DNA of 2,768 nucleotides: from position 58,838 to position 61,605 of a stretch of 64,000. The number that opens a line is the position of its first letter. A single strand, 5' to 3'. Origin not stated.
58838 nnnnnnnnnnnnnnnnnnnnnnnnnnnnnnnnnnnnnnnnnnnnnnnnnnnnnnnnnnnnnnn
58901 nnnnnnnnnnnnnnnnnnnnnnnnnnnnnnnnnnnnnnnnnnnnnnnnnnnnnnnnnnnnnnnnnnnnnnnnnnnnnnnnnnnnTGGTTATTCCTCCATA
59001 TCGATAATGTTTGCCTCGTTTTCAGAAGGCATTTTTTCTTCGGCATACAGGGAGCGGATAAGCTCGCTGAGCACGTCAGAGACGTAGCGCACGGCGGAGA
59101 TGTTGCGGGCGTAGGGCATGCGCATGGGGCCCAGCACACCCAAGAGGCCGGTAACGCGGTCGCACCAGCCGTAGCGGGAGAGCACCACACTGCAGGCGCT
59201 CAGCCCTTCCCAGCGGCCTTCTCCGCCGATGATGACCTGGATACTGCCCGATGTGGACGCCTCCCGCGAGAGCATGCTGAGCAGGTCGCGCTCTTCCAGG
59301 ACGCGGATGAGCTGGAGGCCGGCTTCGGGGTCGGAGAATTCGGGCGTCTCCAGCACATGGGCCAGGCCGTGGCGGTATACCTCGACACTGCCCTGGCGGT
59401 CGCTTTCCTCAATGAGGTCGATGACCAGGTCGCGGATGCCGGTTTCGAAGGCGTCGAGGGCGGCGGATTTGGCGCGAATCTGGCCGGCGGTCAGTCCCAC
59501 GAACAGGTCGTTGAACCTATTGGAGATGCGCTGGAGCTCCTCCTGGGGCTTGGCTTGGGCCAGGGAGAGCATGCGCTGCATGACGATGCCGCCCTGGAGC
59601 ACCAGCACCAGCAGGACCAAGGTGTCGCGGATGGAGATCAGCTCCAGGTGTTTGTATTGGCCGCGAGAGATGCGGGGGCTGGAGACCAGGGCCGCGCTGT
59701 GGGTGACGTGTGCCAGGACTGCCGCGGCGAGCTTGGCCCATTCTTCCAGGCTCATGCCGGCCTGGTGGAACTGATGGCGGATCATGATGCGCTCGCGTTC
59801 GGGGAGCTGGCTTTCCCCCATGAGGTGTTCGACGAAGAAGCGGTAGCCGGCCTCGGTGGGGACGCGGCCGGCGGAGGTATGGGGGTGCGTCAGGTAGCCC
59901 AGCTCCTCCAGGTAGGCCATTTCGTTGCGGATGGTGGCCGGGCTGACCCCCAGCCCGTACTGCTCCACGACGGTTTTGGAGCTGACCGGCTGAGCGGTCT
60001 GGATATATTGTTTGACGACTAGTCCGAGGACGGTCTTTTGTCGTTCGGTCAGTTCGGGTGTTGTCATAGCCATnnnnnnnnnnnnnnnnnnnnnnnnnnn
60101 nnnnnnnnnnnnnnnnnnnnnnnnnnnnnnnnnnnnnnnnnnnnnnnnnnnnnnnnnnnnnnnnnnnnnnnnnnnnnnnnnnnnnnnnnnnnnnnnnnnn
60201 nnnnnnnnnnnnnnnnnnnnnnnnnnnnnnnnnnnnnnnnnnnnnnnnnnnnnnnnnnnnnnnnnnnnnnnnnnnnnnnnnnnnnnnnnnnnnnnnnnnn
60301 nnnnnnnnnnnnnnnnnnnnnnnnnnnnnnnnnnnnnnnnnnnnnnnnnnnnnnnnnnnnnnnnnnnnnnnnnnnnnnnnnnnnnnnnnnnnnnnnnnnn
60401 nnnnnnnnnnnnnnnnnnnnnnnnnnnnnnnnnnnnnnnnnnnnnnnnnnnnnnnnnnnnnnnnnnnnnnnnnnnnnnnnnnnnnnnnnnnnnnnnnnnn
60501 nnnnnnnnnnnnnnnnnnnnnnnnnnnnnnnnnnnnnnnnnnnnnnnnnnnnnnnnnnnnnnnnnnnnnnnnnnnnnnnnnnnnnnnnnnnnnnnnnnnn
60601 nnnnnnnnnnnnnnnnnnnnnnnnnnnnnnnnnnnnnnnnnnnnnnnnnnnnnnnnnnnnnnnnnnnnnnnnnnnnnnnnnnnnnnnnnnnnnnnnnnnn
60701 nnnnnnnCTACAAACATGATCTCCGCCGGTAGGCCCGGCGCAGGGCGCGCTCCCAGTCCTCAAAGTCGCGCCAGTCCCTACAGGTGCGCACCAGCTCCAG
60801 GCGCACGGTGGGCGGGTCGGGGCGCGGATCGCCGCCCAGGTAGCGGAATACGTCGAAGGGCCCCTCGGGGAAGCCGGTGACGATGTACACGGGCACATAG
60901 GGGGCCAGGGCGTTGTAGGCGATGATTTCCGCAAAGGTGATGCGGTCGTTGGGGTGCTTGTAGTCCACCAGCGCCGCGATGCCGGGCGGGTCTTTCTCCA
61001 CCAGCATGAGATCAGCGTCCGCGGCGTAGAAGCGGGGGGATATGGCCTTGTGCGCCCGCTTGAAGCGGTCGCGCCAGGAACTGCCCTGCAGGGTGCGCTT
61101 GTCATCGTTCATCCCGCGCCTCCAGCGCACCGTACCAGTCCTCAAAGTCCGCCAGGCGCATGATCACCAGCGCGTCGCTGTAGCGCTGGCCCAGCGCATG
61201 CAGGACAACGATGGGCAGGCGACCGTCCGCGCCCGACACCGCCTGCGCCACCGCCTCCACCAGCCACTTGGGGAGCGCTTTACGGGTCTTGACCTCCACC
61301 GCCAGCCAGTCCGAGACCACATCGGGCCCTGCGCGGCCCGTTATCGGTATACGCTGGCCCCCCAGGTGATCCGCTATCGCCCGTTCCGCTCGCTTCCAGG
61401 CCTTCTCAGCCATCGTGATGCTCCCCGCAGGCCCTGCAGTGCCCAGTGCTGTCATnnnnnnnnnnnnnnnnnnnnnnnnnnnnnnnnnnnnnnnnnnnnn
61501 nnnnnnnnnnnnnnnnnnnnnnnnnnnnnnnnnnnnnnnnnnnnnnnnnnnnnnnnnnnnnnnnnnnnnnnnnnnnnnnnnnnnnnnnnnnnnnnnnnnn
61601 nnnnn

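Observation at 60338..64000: tRNA-Arg-adjacent putative mobile element with PICI/satellite-like replication module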

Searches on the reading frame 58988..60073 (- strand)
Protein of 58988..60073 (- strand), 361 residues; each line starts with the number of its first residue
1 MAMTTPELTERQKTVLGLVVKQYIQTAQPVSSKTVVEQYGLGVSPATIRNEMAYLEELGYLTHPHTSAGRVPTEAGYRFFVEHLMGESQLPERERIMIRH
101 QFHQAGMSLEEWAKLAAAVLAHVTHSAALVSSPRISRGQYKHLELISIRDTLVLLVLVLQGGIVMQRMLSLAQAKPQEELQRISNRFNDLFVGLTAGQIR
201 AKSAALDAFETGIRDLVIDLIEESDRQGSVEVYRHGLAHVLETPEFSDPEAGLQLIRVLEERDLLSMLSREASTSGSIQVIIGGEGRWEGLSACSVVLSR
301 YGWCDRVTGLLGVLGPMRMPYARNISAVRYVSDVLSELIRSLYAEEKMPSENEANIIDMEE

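Call 47: find_homologous_proteins(query=window:58988-60073:-, max_evalue=1e-40)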
Query window:58988-60073:- (361 aa): 6883 proteins with E <= 1e-40 among 8000 candidates; the best 120 are listed.
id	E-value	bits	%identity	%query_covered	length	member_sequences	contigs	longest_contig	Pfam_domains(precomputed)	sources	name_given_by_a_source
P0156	3.5e-212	722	92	99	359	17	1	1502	PF01628.28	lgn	-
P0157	1.7e-177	608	80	95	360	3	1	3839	PF01628.28,PF03444.22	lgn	-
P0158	6.4e-155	533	69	94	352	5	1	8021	PF01628.28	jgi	-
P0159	4.4e-152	524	70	94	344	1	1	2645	PF01628.28,PF03444.22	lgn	-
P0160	2.1e-151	522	69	95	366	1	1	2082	PF01628.28,PF03444.22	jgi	jgi:heat-inducible transcriptional repressor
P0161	2.0e-150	519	69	95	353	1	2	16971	PF01628.28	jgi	jgi:heat-inducible transcriptional repressor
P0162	2.8e-149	515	68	94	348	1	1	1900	PF01628.28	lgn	-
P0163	1.4e-148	512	67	94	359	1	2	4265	PF01628.28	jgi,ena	-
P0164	1.9e-148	512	70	93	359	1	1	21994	PF01628.28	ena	-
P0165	5.6e-147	507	67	94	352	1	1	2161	PF01628.28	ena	-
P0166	9.5e-147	506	66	94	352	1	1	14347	PF01628.28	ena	-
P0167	1.0e-141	490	66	94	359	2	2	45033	PF01628.28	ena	-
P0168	2.8e-140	485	67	93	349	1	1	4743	PF01628.28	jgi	-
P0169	1.1e-139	483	64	97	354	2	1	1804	PF01628.28,PF03444.22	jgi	jgi:heat-inducible transcriptional repressor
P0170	1.8e-139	483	65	95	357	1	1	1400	PF01628.28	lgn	-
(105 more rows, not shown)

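Call 48: find_encoding_contigs(protein=P0164, flank=8000, max_places=2)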
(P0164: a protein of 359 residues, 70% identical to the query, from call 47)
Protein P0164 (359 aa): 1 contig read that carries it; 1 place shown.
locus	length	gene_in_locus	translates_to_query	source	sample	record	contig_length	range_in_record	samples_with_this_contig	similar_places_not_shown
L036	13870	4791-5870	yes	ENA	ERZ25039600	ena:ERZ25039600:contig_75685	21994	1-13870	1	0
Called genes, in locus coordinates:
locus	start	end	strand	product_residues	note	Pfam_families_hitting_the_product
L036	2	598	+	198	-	?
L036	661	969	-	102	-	-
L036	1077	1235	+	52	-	-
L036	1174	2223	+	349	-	PF00535:Glycos_transf_2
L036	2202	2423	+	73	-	PF00535:Glycos_transf_2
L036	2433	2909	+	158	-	PF13641:Glyco_tranf_2_3, PF13632:Glyco_trans_2_3 (weak)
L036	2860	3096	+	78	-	-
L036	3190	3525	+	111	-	-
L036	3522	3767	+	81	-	-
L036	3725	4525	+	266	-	PF02397:Bac_transf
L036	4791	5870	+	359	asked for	PF01628:HrcA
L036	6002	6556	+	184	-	PF01025:GrpE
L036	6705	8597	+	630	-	PF00012:HSP70, PF06723:MreB_Mbl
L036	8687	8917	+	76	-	PF00226:DnaJ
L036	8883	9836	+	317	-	PF01556:DnaJ_C, PF00684:DnaJ_CXXCXGXG, PF27439:DnaJ_C_2 (weak)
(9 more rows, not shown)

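Call 49: find_encoding_contigs(protein=P0167, flank=8000, max_places=2)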
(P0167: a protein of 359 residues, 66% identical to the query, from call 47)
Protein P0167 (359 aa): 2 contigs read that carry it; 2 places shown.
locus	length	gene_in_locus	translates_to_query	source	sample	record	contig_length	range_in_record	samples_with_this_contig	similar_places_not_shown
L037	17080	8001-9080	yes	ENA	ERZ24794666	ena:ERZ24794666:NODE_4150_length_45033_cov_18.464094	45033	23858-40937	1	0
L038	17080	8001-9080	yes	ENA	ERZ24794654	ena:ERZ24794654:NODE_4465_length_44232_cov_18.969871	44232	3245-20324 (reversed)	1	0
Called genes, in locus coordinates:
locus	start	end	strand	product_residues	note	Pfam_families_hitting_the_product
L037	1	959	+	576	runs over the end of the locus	-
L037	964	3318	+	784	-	-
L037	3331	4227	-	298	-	PF23473:LysM3_LYK4_5 (faint), PF01476:LysM, PF23446:LysM1_NFP_LYK (faint), PF01476:LysM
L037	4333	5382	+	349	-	PF00535:Glycos_transf_2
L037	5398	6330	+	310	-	PF00535:Glycos_transf_2, PF13641:Glyco_tranf_2_3, PF13632:Glyco_trans_2_3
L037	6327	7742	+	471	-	PF13727:CoA_binding_3, PF02397:Bac_transf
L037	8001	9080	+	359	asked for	PF01628:HrcA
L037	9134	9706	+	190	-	PF01025:GrpE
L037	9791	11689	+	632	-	PF00012:HSP70, PF06723:MreB_Mbl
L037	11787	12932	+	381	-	PF00226:DnaJ, PF01556:DnaJ_C, PF15777:Anti-TRAP (faint), PF27659:CHP02642 (faint), PF00684:DnaJ_CXXCXGXG, PF27439:DnaJ_C_2 (weak)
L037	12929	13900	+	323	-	PF06325:PrmA, PF05175:MTS, PF02475:TRM5-TYW2_MTfase (weak), PF13649:Methyltransf_25 (weak), PF13847:Methyltransf_31 (faint)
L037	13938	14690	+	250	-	PF04452:Methyltrans_RNA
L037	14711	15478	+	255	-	PF00561:Abhydrolase_1, PF00975:Thioesterase (faint), PF12146:Hydrolase_4, PF12697:Abhydrolase_6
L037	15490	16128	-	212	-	PF01725:Ham1p_like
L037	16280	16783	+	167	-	PF14584:DUF4446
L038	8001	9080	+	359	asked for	PF01628:HrcA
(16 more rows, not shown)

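Call 50: find_encoding_contigs(protein=P0157, flank=8000, max_places=2)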
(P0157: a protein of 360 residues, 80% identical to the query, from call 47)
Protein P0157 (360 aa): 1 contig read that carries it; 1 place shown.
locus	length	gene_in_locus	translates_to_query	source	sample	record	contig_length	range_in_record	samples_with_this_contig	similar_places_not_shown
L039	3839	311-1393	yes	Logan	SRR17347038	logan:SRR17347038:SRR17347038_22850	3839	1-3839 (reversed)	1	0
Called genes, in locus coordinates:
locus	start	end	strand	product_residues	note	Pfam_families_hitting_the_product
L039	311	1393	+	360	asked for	PF03444:WHD_HrcA (faint), PF01628:HrcA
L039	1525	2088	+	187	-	PF01025:GrpE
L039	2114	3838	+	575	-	?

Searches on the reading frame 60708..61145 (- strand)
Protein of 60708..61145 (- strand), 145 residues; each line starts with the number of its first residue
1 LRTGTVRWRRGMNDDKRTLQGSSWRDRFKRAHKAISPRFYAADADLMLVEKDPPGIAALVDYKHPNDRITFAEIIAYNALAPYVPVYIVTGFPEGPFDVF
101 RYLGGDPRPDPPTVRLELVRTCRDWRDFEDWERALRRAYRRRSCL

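Call 5: search_protein_families(library=pfam, proteins=[window:60708-61145:-], max_evalue=1)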
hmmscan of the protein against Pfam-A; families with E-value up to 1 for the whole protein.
window:60708-61145:- (145 aa): 0 families

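Call 6: search_protein_families(library=phrogs, proteins=[window:60708-61145:-], max_evalue=0.1)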
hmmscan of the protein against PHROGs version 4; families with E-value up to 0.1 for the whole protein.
window:60708-61145:- (145 aa): 1 family
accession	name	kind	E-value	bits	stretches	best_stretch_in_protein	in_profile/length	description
phrog_16357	-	unknown function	0.08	13.1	0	35-72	181-217/309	-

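Call 44: search_protein_families(library=ncbifam, proteins=[window:60708-61112:-], max_evalue=0.1)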
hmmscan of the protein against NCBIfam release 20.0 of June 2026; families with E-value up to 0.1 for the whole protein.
window:60708-61112:- (134 aa): 0 families

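Call 77: search_solved_structures(query=window:60708-61112:-, max_evalue=10)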
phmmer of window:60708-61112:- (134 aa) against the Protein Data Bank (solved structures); distinct sequences matched with E-value up to 10: 0.

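Call 80: find_related_loci(query=window:60708-61112:-, collection=viral_contigs, flank=8000)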
Query window:60708-61112:- (134 aa) in viral_contigs; peptide patterns used: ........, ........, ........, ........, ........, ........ (x = any residue, [..] = any of these).
17 stretches matched a pattern, but none encodes a relative of the query by tblastn (E <= 1e-3).

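Call 110: search_protein_families(library=padloc, proteins=[window:60708-61112:-], max_evalue=0.1)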
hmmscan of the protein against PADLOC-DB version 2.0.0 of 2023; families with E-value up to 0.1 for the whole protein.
window:60708-61112:- (134 aa): 0 families

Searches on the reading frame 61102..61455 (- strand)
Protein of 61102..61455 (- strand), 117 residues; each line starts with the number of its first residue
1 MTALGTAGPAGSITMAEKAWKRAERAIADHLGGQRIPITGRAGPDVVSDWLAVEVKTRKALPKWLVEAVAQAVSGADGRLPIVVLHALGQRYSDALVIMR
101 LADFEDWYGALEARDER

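Call 5: search_protein_families(library=pfam, proteins=[window:61102-61455:-], max_evalue=1)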
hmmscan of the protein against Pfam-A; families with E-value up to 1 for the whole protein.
window:61102-61455:- (117 aa): 0 families

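Call 6: search_protein_families(library=phrogs, proteins=[window:61102-61455:-], max_evalue=0.1)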
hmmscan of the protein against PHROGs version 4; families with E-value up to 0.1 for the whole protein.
window:61102-61455:- (117 aa): 2 families
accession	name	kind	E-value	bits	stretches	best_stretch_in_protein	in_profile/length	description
phrog_244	-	DNA, RNA and nucleotide metabolism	4.5e-07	31.4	1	22-108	14-110/186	RusA-like Holliday junction resolvase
phrog_2002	-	DNA, RNA and nucleotide metabolism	0.0036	18.2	1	16-113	15-119/130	Holliday junction resolvase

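Call 44: search_protein_families(library=ncbifam, proteins=[window:61102-61455:-], max_evalue=0.1)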
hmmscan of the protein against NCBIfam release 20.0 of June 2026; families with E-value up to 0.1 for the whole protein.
window:61102-61455:- (117 aa): 1 family
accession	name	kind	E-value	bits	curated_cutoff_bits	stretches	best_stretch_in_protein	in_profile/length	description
NF033876.2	flagella_HExxH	equivalog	0.021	14.3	205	1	55-85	146-175/384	flagellinolysin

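Call 74: search_dna_similar(query=window:61102-61455:-, collection=phages, mode=protein, max_evalue=0.001, max_rows=15)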
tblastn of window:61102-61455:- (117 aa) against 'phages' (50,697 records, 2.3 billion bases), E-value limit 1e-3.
No match.

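Call 76: search_solved_structures(query=window:61102-61455:-, max_evalue=10)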
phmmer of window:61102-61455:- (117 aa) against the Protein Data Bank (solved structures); distinct sequences matched with E-value up to 10: 19.
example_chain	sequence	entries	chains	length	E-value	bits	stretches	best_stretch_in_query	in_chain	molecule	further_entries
9qt5_F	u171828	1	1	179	0.1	15.9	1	35-82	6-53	Large ribosomal subunit protein uL6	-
6wdt_L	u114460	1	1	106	0.33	14.3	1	33-80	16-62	EV68-228 light chain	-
9sfi_g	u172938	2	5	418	0.36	14.2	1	4-109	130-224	Coenzyme F420-reducing hydrogenase, alpha subunit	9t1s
8dao_D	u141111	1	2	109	0.39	14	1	33-80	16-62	COV44-79 light chain variable domain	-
11ls_L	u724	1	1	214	0.47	13.8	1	33-80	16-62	Monoclonal Antibody RVC68 Light Chain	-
4g23_A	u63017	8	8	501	0.8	13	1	41-77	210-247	Pentatricopeptide repeat-containing protein At2g32230, mitochondrial | Proteinaceous RNase P 1, chloroplastic/mitochondrial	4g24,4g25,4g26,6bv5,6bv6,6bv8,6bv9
9j66_C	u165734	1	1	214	0.82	13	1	33-80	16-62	CAV-C65 Light chain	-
7ben_B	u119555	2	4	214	0.91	12.8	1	33-80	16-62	COVOX-75 light chain | COVOX-75 Fab light chain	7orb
4oaw_A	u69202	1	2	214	0.91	12.8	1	33-80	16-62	Light chain of Fab fragment of anti-HIV1 gp120 V2 mAb 2158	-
3j70_B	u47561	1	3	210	0.94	12.8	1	33-80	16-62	monoclonal antibody 17b heavy chain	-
7beo_B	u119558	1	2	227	0.95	12.8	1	33-80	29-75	COVOX-75 light chain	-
7rbu_L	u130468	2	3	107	0.96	12.8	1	33-80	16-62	PVI.V6-14 Fab light chain, variable region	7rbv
3jwo_L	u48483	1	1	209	0.98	12.7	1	33-80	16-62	FAB 48D LIGHT CHAIN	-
7xdk_E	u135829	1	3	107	0.98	12.7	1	33-80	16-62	BA7054 fab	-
1rz7_L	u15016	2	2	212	1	12.7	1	33-80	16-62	Fab 48d light chain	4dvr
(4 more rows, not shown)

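Call 81: find_related_loci(query=window:61102-61455:-, collection=viral_contigs, flank=8000)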
Query window:61102-61455:- (117 aa) in viral_contigs; peptide patterns used: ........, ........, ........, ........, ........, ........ (x = any residue, [..] = any of these).
41 stretches matched a pattern, but none encodes a relative of the query by tblastn (E <= 1e-3).

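Call 110: search_protein_families(library=padloc, proteins=[window:61102-61413:-], max_evalue=0.1)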
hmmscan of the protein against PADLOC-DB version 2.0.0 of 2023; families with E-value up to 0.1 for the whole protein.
window:61102-61413:- (103 aa): 0 families
